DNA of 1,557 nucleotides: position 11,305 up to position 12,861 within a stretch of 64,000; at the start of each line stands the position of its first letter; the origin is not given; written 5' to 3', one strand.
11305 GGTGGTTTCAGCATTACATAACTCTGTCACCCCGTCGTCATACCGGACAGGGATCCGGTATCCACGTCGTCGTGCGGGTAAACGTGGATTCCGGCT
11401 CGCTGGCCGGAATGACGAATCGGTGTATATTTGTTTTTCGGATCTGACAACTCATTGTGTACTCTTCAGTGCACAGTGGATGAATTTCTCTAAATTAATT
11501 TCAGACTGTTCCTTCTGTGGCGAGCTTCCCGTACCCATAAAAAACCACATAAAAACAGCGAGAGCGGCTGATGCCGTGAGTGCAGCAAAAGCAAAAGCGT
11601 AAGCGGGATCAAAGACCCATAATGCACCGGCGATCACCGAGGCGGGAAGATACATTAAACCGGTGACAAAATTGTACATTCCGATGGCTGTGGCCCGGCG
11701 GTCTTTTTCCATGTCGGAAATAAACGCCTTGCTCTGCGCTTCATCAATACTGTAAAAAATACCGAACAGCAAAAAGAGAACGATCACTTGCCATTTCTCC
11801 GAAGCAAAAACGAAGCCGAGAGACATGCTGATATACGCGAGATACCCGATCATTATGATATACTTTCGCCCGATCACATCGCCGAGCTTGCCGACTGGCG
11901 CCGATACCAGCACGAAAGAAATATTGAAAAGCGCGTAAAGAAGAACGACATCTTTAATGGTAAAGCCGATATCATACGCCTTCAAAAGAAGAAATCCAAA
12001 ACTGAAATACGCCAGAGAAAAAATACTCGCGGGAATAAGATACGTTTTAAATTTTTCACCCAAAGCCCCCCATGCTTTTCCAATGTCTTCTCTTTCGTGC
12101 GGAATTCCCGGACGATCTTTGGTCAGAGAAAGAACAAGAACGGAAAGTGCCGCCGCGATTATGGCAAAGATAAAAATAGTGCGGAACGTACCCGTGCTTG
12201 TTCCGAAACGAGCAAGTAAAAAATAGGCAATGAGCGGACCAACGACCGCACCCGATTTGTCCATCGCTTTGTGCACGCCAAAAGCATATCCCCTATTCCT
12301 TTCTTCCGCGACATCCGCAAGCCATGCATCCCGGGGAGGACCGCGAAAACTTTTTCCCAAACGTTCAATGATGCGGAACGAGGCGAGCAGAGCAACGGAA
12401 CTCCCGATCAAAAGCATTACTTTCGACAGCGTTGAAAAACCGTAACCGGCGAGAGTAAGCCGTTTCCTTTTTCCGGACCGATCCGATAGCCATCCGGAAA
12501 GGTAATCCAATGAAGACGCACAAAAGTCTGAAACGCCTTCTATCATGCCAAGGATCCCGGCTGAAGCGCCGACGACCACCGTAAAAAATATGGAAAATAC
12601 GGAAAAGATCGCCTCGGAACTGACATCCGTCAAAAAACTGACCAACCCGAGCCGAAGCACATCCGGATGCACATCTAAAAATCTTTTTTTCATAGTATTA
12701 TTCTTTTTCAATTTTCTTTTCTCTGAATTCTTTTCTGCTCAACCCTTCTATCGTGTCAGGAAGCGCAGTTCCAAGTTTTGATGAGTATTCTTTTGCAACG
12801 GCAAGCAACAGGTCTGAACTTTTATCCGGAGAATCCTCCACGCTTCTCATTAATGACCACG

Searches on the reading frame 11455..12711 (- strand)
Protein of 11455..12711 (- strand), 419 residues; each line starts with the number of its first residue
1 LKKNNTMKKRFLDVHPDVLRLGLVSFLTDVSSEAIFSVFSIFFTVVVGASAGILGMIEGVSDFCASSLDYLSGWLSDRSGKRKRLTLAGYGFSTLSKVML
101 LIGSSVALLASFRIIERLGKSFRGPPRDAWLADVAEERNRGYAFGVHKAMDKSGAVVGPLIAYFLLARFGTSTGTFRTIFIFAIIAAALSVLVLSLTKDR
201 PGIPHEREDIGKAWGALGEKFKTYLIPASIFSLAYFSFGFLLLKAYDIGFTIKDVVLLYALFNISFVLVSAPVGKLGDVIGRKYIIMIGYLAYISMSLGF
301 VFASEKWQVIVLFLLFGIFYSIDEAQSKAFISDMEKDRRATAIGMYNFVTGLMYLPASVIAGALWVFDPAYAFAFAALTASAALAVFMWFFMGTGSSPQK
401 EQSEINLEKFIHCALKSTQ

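Call 82: search_protein_families(library=pfam, proteins=[window:11455-12711:-], max_evalue=0.001)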
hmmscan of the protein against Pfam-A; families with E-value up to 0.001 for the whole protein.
window:11455-12711:- (419 aa): 3 families
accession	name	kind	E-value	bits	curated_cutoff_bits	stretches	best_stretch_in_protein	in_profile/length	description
PF07690.21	MFS_1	-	1.8e-37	129.5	33.4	2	22-242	2-225/347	Major Facilitator Superfamily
PF13347.12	MFS_2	-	2.2e-07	30.2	27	1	30-333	11-341/427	MFS/sugar transport protein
PF00083.30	Sugar_tr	-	1.9e-06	27.5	22.3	0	71-194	65-188/452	Sugar (and other) transporter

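Call 83: search_protein_families(library=ncbifam, proteins=[window:11455-12711:-], max_evalue=0.01)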
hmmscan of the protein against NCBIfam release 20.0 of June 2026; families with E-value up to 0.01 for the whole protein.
window:11455-12711:- (419 aa): 26 families (the best 25 are shown)
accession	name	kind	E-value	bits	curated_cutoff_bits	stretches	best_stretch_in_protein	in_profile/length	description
TIGR00880.1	2_A_01_02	superfamily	2.5e-18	66.5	131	2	71-195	17-139/141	multidrug resistance protein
TIGR00881.1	2A0104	subfamily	6.8e-15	55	407.75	2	71-205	49-182/379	phosphoglycerate transporter protein PgtP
TIGR00710.1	efflux_Bcr_CflA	subfamily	1.1e-11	44.9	200.9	2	262-410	49-199/385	Bcr/CflA family efflux MFS transporter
NF012177.1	tet_MFS_42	exception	6.4e-11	42.1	850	1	53-195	37-175/411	tetracycline efflux MFS transporter Tet(42)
NF012174.0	tet_MFS_A_B_C_D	equivalog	9.8e-11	41.1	475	2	257-412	44-199/382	Tet(A)/Tet(B)/Tet(C) family tetracycline efflux MFS transporter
NF053813.1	MFS_TcaB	equivalog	2.3e-09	36.5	475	1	251-410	39-198/396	putative multidrug effflux MFS transporter TcaB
NF008650.1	PRK11646.1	equivalog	6.9e-08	31.9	469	1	34-376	28-366/400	multidrug efflux MFS transporter MdtH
TIGR00899.1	2A0120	subfamily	7.4e-08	31.9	522.3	1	23-381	4-366/375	sugar efflux transporter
TIGR00900.1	2A0121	subfamily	2e-07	30.7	319.6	1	263-393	44-179/364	H+ Antiporter protein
NF011571.1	PRK14995.1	subfamily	7.3e-07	28.3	701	1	65-185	54-174/493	SmvA family efflux MFS transporter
TIGR00893.1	2A0114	subfamily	1.2e-06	27.7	395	1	25-194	220-398/399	D-galactonate transporter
NF045684.1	tet_MFS_65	exception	2.7e-06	26.8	800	1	254-388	36-170/383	tetracycline efflux MFS transporter Tet(65)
NF008654.0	PRK11652.1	equivalog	3.2e-06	26.3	479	1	258-403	49-196/397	multidrug efflux MFS transporter EmrD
NF052292.1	efflux_CraA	equivalog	4.5e-06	26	725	0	67-174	65-171/409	chloramphenicol efflux MFS transporter CraA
TIGR00895.1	2A0115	subfamily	1.1e-05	24.5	418.55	1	50-194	59-188/398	aromatic acid/H+ symport family MFS transporter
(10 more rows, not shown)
